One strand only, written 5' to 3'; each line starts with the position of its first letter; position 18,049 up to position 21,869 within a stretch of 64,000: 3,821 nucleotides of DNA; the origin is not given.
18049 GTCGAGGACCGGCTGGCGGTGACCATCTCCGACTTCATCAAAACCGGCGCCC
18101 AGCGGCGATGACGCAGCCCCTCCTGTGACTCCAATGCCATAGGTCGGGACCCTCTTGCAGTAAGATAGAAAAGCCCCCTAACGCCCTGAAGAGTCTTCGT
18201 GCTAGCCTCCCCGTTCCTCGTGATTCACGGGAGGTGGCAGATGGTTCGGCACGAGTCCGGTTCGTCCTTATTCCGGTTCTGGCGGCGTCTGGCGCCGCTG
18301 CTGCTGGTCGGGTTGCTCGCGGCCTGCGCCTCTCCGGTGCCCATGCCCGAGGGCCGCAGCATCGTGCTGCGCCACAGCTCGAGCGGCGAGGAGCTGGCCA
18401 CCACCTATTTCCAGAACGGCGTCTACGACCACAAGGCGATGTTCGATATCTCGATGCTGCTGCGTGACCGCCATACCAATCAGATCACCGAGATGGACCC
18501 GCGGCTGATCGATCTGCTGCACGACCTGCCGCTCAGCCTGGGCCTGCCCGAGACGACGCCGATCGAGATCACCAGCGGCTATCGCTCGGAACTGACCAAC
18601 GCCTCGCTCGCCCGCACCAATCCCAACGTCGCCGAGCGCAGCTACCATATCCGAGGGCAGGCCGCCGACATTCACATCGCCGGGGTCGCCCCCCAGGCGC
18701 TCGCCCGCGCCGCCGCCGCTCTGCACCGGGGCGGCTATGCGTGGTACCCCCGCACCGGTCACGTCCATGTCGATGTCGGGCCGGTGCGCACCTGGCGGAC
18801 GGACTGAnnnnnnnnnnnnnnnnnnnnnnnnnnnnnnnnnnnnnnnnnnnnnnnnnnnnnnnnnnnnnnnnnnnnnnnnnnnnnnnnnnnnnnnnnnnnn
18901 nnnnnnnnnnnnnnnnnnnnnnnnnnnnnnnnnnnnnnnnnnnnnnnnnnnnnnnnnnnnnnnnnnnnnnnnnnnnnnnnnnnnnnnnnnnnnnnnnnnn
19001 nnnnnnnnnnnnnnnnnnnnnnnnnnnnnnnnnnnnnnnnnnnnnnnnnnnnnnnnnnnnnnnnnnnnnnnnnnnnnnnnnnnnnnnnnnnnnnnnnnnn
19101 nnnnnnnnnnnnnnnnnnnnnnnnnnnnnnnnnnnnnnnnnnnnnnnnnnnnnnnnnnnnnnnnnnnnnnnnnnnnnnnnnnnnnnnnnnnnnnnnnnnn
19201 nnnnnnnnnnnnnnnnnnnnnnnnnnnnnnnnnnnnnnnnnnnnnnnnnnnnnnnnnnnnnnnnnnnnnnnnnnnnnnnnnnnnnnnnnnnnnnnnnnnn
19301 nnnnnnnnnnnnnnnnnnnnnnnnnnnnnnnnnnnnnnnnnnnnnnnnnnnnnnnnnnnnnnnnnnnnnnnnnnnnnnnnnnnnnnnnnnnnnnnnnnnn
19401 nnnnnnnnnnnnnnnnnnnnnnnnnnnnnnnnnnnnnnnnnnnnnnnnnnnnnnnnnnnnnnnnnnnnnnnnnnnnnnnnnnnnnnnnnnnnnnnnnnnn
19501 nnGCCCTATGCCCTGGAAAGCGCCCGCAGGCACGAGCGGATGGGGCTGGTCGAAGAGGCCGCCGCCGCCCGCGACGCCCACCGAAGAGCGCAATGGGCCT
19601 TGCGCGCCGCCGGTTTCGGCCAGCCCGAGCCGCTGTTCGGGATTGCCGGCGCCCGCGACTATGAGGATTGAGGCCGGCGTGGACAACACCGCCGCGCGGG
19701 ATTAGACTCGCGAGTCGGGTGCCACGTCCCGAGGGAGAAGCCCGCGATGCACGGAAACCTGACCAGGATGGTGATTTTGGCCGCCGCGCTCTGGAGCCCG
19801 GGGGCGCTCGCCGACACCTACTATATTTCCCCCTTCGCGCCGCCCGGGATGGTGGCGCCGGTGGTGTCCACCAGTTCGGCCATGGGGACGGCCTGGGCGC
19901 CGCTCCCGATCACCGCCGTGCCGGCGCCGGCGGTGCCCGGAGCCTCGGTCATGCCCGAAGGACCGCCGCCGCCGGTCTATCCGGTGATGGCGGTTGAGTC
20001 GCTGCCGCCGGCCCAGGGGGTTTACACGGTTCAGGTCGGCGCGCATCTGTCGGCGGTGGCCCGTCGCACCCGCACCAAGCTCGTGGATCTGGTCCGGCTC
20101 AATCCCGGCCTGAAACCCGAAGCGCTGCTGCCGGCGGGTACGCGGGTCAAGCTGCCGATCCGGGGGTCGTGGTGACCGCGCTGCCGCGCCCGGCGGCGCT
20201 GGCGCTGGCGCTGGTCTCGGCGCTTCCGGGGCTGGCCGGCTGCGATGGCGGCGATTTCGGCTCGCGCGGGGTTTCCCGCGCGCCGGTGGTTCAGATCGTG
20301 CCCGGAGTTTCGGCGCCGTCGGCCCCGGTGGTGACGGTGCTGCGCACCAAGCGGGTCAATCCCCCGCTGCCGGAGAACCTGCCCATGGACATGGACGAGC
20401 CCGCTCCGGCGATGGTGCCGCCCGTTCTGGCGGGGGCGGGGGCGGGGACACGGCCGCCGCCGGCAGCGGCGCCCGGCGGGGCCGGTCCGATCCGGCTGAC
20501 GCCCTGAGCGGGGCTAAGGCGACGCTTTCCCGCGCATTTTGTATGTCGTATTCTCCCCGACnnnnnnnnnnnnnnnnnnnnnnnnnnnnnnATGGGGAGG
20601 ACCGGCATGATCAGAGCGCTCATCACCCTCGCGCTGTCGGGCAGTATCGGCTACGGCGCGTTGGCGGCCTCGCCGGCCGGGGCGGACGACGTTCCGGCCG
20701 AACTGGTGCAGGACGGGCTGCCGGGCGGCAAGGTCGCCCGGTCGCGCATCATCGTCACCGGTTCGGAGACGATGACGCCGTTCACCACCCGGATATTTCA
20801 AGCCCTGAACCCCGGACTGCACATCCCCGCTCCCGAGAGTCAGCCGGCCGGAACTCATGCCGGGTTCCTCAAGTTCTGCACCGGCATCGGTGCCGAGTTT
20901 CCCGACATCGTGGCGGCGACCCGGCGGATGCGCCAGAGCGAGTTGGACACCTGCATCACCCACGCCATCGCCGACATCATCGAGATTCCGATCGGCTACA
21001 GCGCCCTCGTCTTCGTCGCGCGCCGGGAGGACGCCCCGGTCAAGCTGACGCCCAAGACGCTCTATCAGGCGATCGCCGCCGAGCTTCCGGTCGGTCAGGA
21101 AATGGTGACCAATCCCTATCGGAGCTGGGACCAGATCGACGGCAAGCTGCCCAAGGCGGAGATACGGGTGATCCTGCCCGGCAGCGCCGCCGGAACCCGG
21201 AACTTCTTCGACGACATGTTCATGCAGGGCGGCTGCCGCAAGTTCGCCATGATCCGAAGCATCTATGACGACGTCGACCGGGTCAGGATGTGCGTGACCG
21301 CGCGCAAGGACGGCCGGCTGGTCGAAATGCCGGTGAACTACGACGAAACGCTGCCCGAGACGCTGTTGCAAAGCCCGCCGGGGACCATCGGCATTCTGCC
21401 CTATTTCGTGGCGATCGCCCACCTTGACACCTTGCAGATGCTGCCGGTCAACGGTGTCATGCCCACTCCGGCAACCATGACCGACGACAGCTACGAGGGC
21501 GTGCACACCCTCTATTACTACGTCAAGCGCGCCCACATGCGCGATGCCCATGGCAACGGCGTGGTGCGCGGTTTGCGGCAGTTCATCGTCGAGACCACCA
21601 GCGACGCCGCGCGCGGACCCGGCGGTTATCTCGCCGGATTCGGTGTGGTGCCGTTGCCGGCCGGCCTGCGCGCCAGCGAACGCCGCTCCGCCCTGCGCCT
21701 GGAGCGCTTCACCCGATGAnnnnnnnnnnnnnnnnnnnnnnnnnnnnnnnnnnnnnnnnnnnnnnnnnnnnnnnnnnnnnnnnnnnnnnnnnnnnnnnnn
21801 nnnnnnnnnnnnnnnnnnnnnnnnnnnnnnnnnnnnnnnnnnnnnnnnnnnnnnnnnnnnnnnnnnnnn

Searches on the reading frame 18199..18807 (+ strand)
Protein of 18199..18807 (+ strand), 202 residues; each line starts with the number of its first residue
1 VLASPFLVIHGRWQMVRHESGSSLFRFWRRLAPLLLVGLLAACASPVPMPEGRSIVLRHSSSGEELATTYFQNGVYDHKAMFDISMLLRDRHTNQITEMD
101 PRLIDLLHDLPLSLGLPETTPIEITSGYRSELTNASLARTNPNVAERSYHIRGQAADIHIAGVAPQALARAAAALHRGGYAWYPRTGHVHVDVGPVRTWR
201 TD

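Call 12: search_protein_families(library=pfam, proteins=[window:18199-18807:+], max_evalue=0.001)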
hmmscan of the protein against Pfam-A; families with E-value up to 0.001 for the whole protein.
window:18199-18807:+ (202 aa): 2 families
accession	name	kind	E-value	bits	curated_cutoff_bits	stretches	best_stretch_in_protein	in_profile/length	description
PF05951.18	Peptidase_M15_2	-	5.5e-39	133.8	27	1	50-199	4-153/153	Bacterial protein of unknown function (DUF882)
PF08291.16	Peptidase_M15_3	-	2.6e-11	44.1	23.2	1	101-192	26-108/108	Peptidase M15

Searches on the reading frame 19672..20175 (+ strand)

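Call 12: search_protein_families(library=pfam, proteins=[window:19672-20175:+], max_evalue=0.001)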
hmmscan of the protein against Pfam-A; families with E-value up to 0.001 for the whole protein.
window:19672-20175:+ (167 aa): 1 family
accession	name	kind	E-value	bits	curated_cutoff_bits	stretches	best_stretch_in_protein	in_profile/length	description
PF01476.26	LysM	-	0.00025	21.4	20.9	1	118-162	1-43/43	LysM domain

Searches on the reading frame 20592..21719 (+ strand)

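Call 12: search_protein_families(library=pfam, proteins=[window:20592-21719:+], max_evalue=0.001)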
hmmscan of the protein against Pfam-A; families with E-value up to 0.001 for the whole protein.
window:20592-21719:+ (375 aa): 1 family
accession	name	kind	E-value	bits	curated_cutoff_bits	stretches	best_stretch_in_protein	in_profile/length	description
PF12849.12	PBP_like_2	-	2.3e-22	80.5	27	1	51-338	8-266/267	PBP superfamily domain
